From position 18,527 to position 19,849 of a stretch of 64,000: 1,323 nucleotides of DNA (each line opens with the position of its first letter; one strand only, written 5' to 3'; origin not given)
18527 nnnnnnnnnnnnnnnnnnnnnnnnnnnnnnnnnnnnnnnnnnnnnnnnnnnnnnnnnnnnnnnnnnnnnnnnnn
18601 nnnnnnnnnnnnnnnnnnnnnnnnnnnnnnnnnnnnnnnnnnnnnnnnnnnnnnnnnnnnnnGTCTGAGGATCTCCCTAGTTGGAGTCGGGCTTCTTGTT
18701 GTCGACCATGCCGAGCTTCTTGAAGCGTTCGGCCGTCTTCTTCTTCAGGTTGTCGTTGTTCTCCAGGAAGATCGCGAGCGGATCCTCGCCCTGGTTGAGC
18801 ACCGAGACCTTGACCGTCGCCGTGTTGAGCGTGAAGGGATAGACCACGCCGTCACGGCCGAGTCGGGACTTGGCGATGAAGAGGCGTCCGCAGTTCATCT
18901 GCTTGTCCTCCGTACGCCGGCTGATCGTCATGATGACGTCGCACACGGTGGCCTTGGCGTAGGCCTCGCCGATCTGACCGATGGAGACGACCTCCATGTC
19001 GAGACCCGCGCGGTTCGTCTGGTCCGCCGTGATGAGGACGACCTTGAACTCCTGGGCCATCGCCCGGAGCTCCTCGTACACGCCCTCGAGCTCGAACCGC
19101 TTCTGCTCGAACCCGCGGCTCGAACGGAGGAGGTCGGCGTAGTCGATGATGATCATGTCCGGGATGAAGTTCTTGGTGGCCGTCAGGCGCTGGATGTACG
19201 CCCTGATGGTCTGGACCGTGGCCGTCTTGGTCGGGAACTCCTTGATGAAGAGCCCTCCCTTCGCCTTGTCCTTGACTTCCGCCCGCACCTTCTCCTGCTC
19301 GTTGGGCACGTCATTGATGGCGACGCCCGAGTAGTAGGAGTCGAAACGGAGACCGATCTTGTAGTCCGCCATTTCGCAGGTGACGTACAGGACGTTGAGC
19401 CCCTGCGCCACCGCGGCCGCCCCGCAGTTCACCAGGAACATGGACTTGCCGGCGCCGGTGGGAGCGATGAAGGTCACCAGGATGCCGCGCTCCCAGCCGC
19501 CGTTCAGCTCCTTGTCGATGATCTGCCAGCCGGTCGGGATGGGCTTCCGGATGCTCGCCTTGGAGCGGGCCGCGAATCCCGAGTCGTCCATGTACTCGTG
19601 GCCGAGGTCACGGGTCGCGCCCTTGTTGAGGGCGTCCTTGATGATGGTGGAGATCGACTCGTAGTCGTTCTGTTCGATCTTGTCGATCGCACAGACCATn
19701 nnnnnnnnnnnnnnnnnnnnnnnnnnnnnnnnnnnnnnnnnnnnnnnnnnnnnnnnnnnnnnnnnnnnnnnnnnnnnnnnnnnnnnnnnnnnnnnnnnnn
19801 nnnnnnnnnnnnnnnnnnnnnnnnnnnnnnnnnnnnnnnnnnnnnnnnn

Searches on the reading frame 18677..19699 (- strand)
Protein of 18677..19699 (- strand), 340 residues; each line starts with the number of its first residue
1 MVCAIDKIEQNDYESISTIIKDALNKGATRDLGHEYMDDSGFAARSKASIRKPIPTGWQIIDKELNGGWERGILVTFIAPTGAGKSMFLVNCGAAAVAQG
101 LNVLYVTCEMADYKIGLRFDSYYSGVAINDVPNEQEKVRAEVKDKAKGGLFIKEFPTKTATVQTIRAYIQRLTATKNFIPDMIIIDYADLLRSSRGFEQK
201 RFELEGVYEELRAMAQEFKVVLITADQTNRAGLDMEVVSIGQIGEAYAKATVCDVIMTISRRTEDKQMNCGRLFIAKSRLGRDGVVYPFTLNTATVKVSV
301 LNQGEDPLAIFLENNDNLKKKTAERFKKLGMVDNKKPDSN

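Call 55: search_protein_families(library=pfam, proteins=[window:18677-19699:-], max_evalue=0.001)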
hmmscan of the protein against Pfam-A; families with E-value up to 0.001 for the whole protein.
window:18677-19699:- (340 aa): 4 families
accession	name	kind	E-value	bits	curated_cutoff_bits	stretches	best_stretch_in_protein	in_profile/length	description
PF03796.21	DnaB_C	-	2.2e-19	70.3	27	1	54-286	2-242/255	DnaB-like helicase C terminal domain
PF13481.12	AAA_25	-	2.5e-08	34.2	27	1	67-229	28-191/195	AAA domain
PF06745.19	ATPase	-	0.00017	21.5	26.6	1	54-229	1-166/231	KaiC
PF13401.12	AAA_22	-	0.00067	20.4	27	0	75-223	8-119/130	AAA domain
